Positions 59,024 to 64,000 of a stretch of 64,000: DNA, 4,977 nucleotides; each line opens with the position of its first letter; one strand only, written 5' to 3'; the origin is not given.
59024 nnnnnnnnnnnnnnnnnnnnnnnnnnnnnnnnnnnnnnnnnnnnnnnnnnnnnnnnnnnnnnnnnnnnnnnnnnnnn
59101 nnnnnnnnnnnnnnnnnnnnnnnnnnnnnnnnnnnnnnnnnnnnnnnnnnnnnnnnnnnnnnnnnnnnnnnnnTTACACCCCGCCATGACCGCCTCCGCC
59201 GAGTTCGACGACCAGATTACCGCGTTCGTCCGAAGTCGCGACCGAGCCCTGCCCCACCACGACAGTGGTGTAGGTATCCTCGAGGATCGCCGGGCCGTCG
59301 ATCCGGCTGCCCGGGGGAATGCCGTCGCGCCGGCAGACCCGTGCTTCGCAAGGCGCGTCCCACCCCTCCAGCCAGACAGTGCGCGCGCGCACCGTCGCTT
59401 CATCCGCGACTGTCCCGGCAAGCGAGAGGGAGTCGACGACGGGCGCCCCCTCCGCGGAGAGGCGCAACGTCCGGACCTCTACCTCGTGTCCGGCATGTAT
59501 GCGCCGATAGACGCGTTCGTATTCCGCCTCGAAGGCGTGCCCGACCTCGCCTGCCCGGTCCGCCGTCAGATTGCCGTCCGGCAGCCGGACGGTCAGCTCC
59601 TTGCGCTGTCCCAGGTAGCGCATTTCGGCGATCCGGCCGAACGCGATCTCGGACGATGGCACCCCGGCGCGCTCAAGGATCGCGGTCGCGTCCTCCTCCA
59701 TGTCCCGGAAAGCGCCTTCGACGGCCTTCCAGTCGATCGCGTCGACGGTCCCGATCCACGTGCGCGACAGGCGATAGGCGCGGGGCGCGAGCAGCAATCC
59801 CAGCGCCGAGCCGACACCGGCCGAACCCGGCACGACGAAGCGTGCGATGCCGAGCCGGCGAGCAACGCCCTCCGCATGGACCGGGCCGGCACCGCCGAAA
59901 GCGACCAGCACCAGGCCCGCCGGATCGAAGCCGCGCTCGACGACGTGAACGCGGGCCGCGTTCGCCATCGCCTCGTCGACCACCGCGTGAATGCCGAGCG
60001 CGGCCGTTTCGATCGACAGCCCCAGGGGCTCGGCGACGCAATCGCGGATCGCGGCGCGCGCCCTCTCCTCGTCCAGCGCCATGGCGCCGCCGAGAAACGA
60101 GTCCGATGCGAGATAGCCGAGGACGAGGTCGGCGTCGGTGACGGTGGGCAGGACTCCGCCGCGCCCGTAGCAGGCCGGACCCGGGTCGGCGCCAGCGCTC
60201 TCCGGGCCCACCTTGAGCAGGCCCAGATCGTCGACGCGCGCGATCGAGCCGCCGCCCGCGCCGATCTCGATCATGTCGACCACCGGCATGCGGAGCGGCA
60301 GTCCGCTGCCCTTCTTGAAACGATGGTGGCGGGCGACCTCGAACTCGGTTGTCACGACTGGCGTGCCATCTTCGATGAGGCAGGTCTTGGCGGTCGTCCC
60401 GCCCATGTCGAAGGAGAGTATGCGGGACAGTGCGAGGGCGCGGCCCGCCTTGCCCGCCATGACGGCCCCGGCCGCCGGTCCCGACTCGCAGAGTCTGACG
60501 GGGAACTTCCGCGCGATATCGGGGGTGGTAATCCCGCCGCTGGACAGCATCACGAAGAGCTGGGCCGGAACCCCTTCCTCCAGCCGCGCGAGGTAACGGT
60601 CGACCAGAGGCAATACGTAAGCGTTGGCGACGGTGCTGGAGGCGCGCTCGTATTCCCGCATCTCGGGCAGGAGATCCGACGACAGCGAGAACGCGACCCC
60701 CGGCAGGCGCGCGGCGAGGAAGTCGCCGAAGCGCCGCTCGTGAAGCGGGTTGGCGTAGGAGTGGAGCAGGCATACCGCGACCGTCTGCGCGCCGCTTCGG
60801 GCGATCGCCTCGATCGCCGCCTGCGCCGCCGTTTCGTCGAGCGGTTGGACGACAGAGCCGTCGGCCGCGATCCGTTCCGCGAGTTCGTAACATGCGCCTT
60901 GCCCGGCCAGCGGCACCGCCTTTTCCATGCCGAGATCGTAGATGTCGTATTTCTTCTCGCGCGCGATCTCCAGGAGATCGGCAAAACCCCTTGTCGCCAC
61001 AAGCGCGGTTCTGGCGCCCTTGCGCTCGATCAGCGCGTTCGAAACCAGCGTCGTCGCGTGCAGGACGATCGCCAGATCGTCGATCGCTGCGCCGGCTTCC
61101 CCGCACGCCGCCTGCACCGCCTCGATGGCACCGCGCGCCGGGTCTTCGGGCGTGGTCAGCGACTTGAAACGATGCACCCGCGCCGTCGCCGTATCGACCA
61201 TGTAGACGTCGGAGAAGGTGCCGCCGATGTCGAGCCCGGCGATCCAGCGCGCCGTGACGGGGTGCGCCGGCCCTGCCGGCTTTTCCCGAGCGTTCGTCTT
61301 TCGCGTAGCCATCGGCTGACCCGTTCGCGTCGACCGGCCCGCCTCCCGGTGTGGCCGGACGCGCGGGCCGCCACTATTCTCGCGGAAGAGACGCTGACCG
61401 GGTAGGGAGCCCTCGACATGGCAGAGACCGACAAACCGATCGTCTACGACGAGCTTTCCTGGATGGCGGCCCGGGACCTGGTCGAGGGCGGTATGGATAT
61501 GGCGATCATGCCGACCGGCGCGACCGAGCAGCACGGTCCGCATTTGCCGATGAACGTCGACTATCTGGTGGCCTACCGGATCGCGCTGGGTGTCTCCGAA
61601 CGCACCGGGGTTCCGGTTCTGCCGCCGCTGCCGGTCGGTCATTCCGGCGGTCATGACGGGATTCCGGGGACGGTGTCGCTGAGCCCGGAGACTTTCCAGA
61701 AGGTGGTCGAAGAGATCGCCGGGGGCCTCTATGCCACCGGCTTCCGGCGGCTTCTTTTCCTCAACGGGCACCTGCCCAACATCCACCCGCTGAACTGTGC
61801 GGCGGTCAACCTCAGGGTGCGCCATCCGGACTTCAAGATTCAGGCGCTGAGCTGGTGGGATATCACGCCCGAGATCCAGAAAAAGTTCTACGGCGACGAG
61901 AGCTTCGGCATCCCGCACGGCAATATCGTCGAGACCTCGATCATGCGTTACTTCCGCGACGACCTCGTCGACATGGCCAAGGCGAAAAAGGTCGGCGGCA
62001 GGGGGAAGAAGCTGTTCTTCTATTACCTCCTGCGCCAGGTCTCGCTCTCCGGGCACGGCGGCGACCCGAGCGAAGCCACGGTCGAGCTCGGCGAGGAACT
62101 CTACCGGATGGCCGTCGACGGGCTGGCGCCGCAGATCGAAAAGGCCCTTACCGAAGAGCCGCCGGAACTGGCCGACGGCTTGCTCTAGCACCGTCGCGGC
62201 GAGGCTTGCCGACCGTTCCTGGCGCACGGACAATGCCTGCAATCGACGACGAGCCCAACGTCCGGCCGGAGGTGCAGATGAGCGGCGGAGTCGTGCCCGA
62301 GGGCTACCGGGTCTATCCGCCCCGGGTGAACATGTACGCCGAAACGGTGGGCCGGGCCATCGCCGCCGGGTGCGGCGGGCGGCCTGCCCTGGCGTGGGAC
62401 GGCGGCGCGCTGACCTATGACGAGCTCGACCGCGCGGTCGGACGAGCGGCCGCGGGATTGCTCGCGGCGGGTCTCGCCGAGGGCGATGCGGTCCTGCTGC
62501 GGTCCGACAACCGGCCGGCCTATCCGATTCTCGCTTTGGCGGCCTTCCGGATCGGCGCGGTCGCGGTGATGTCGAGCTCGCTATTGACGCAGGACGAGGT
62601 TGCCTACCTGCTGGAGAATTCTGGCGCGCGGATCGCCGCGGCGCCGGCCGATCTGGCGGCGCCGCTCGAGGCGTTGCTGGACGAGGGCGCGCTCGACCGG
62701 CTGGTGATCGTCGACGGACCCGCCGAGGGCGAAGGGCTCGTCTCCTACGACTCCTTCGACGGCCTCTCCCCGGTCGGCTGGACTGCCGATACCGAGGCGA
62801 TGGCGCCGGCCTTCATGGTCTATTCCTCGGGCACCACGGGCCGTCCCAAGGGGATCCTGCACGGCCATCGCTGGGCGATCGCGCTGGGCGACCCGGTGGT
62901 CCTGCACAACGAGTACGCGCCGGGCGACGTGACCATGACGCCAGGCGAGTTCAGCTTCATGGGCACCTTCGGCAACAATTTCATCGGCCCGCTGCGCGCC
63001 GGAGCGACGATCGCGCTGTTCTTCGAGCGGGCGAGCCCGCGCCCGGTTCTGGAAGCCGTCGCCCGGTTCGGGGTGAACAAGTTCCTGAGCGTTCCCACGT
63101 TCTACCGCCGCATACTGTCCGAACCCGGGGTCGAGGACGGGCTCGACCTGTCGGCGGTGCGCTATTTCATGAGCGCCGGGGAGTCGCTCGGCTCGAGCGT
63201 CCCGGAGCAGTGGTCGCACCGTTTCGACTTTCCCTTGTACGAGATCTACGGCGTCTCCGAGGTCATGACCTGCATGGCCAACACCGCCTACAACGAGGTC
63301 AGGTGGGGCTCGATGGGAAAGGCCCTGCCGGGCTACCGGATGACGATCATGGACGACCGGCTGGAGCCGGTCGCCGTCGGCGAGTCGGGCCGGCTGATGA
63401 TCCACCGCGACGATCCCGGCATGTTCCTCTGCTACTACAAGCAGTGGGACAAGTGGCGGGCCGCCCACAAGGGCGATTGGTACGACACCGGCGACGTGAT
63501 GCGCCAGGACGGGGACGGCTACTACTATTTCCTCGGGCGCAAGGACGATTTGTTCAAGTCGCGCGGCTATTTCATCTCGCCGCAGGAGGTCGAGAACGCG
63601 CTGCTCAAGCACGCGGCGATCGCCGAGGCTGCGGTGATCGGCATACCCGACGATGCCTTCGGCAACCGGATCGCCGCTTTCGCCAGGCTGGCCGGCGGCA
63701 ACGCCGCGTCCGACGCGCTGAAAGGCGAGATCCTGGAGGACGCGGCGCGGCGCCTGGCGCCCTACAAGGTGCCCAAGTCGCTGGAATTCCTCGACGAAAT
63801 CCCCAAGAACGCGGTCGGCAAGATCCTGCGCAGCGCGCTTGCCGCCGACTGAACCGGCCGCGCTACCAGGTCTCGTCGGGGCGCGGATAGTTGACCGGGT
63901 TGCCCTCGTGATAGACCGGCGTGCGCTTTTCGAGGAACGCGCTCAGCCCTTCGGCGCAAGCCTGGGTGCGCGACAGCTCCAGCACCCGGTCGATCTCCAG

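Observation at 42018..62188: N-methyl-compound catabolic supercluster: four Rieske oxygenases with no cognate reductase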

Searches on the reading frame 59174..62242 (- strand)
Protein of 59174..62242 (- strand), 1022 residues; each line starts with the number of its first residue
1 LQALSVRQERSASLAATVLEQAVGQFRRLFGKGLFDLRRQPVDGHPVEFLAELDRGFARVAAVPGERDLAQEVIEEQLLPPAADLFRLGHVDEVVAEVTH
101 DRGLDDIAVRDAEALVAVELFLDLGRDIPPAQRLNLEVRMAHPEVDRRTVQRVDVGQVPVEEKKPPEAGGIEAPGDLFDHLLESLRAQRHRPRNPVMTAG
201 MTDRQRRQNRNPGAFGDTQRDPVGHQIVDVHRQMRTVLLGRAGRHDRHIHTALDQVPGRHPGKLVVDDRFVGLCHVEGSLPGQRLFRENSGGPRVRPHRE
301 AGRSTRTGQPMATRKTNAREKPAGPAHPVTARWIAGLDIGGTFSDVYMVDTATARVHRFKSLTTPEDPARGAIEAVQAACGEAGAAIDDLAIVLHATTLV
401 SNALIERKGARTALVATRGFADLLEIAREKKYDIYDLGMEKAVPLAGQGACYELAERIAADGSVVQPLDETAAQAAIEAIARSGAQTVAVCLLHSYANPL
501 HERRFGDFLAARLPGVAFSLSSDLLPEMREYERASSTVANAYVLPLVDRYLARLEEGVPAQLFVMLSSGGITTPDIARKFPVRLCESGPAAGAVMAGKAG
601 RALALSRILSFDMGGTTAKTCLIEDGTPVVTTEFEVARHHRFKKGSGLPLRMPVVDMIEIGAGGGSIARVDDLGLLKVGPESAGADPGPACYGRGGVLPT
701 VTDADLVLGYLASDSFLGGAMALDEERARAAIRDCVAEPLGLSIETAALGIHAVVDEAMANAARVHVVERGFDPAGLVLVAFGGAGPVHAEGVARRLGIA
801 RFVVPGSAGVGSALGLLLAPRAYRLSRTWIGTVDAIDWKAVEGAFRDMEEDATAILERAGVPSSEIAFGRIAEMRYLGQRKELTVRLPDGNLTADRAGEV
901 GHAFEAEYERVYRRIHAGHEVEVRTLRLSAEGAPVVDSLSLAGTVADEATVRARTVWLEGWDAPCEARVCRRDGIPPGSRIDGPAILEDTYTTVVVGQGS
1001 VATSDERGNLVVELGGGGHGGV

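Call 7: search_protein_families(library=pfam, proteins=[window:59174-62242:-], max_evalue=0.001)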
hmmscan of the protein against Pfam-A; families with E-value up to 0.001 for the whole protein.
window:59174-62242:- (1022 aa): 3 families
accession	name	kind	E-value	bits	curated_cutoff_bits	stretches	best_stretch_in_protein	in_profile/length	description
PF01968.24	Hydantoinase_A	-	7.1e-84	281.9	22.9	1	533-819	1-285/291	Hydantoinase/oxoprolinase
PF05378.19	Hydant_A_N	-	1.2e-44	152.5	25.2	1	336-509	3-172/176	Hydantoinase/oxoprolinase N-terminal region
PF19278.4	Hydant_A_C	-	5.4e-15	55.7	21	1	839-1006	12-184/193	Hydantoinase/oxoprolinase C-terminal domain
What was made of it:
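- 57610..61312 (-): hyuA (59174-61312) and hyuB (57610-59187): an ATP-dependent hydantoinase/oxoprolinase-family pair of unknown substrate. Pfam Hydant_A_N, Hydantoinase_A, Hydant_A_C and Hydantoinase_B (call 7).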

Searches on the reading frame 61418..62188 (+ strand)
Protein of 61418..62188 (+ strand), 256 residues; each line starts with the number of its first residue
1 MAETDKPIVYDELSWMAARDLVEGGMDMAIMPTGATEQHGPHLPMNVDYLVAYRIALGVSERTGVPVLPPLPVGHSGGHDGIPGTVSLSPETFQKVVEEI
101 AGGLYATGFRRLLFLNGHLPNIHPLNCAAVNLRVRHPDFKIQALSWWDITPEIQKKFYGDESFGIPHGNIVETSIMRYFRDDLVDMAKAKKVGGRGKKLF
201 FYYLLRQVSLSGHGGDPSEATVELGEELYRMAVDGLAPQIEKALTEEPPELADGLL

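Call 7: search_protein_families(library=pfam, proteins=[window:61418-62188:+], max_evalue=0.001)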
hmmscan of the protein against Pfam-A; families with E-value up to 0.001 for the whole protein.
window:61418-62188:+ (256 aa): 1 family
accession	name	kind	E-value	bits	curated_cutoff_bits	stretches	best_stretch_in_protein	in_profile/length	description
PF02633.19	Creatininase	-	5.4e-61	206.5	31.3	1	12-237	2-235/238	Creatinine amidohydrolase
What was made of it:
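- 61418..62188 (+): Creatininase-family metal amidohydrolase (256 aa); not shown to be a creatininase. Pfam Creatininase 5.4e-61 (call 7).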

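Call 14: search_protein_families(library=ncbifam, proteins=[window:61418-62188:+], max_evalue=0.00001)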
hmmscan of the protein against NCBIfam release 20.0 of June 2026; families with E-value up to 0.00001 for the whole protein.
window:61418-62188:+ (256 aa): 3 families
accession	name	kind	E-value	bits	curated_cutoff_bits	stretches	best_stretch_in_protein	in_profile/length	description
TIGR04448.1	creatininase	equivalog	2.2e-38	132.4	235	1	12-243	1-245/246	creatininase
TIGR03964.1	mycofact_creat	equivalog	1.7e-27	96.5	172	1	26-245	13-222/228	mycofactocin biosynthesis peptidyl-dipeptidase MftE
NF041098.2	diketo_inos_hlase_IolN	equivalog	6e-19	68.3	245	1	5-191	4-192/307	3-dehydro-scyllo-inosose hydrolase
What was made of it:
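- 61418..62188 (+): NCBIfam TIGR04448 scores 132 against a cut-off of 235 (call 14).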

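Call 36: search_solved_structures(query=window:61418-62188:+, max_evalue=0.00001)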
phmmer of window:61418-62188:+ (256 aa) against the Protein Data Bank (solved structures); distinct sequences matched with E-value up to 0.00001: 8.
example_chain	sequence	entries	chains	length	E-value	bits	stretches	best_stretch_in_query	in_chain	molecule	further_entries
3a6e_A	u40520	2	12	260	7.3e-27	97.7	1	6-189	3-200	Creatinine amidohydrolase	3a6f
1q3k_A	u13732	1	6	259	8.7e-27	97.4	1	6-189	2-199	creatininase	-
3a6j_A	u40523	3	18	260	2.3e-26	96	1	6-189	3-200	Creatinine amidohydrolase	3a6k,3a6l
1j2t_A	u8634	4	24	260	2.3e-26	96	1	6-189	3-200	creatinine amidohydrolase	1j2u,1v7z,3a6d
3a6g_A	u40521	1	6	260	5.7e-25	91.5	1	6-189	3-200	Creatinine amidohydrolase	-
3a6h_A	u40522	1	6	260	2e-24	89.7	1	6-189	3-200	Creatinine amidohydrolase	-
3lub_A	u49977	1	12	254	7.2e-22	81.3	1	23-242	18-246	Putative creatinine amidohydrolase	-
3no4_A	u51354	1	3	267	1.4e-20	77.1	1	29-236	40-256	creatinine amidohydrolase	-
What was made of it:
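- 61418..62188 (+): PDB creatininases score about 7e-27 and cover only residues 6-189 (call 36).
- On Creatinine amidohydrolase (creatininase, TIGR04448): PDB creatininases match at about 7e-27 over residues 6-189 only (call 36).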

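Call 63: search_dna_similar(query=window:61418-62188:+, collection=plasmids, mode=protein, max_rows=12, max_evalue=1e-20)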
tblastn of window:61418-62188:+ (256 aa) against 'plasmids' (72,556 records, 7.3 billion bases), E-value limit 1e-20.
No match.
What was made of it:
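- Tried and rejected: Plasmid protein searches. tblastn of the creatininase-family protein gave no hit at 1e-20 (call 63).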

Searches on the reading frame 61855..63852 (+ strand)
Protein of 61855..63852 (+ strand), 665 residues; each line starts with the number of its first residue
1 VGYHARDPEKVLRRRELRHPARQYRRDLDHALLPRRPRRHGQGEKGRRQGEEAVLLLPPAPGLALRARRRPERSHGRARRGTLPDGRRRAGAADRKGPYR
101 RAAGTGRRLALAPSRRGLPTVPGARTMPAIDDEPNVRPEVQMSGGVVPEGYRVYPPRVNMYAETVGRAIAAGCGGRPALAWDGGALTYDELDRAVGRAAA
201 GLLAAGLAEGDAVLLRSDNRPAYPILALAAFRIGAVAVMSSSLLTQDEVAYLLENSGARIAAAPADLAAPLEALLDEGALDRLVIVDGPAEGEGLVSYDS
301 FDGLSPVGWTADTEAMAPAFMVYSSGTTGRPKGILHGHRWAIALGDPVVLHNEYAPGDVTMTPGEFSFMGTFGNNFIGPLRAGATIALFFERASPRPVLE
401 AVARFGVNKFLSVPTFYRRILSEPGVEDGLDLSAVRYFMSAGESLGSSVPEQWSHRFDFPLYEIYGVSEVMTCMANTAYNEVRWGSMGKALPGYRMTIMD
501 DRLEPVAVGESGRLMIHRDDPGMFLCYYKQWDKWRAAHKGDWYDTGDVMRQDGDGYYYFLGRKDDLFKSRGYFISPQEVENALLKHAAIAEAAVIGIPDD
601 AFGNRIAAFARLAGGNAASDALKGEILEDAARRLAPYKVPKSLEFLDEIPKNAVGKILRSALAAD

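Call 7: search_protein_families(library=pfam, proteins=[window:61855-63852:+], max_evalue=0.001)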
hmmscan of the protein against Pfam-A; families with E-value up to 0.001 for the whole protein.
window:61855-63852:+ (665 aa): 2 families
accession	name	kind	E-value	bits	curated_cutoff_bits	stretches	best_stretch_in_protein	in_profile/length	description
PF00501.34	AMP-binding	-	2.2e-66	224.7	29.9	1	170-528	5-384/384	AMP-binding enzyme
PF13193.12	AMP-binding_C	-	2.3e-18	67.3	24.5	1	578-656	1-76/76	AMP-binding enzyme C-terminal domain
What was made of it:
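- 62233..63852 (+): Acyl/aryl-CoA ligase (start approximate). Pfam AMP-binding 2.2e-66 (call 7).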

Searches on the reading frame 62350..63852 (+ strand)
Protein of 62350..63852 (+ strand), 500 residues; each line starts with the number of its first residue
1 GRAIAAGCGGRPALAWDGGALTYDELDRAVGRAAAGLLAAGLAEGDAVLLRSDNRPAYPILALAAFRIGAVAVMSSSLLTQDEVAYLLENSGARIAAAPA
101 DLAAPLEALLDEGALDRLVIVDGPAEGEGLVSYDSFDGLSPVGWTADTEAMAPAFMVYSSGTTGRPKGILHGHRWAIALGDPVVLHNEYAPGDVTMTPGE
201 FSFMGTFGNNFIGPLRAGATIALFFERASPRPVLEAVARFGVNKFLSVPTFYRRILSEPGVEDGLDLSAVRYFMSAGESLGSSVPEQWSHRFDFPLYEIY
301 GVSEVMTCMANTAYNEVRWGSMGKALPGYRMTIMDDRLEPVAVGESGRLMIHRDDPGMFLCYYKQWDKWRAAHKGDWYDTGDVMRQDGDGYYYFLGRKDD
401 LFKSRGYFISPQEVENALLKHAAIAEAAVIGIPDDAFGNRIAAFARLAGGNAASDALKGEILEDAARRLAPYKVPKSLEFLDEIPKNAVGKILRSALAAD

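Call 28: search_protein_families(library=ncbifam, proteins=[window:62350-63852:+], max_evalue=0.00001)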
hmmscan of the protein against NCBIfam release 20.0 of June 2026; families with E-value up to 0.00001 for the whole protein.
window:62350-63852:+ (500 aa): 98 families (the best 25 are shown)
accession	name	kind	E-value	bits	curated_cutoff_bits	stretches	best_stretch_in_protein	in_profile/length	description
TIGR02262.1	benz_CoA_lig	subfamily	1.2e-89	301.4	375.25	1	2-497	12-505/508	benzoate-CoA ligase family protein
NF004837.0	PRK06187.1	subfamily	5.3e-85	285.7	476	1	11-497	24-518/531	long-chain-fatty-acid--CoA ligase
NF047394.1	AcylCoAsynMbcS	equivalog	1.2e-81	274.9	850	1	20-497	41-516/525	acyl-CoA synthetase MbcS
NF053567.1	HBDA_AROS1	equivalog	6.9e-78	262.3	1000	1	1-495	20-513/523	3-hydroxybenzoate--CoA ligase HbdA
NF003313.0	PRK04319.1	equivalog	8e-77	258.8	729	1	20-499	74-559/574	acetate--CoA ligase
NF006182.0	PRK08316.1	subfamily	6.9e-72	242.6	663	1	8-497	24-513/523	fatty acyl-CoA synthetase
NF005702.0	PRK07514.1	subfamily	5e-62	209.9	558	1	17-497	26-496/506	malonyl-CoA synthase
NF005676.0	PRK07470.1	equivalog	1.2e-60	205.6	774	1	7-497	32-525/544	acyl-CoA synthetase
NF004114.0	PRK05605.1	equivalog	1.6e-59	201.7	766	2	148-497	218-565/575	long-chain-fatty-acid--CoA ligase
NF006181.0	PRK08314.1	subfamily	5.8e-58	196.5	705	2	145-495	200-548/563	long-chain-fatty-acid--CoA ligase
NF004808.0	PRK06155.1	equivalog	7.5e-58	196.1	722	1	6-498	32-519/542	ATP-dependent acyl-CoA ligase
NF005858.0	PRK07787.1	subfamily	1.1e-56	192.3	575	1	12-499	18-470/471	acyl-CoA synthetase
NF009071.0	PRK12406.1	subfamily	4.4e-56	190.4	701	1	21-497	13-498/510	acyl-CoA synthetase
NF005857.1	PRK07786.1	exception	1.3e-55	188.8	733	1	12-497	26-508/513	fatty-acid--CoA ligase FadD5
NF038341.1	ligase_FadD4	exception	1.2e-54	185.6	850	1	16-497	18-500/506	fatty-acid--CoA ligase FadD4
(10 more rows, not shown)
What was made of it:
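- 62233..63852 (+): The best NCBIfam match is the benzoate-CoA ligase family (301 vs cut-off 375) (call 28).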
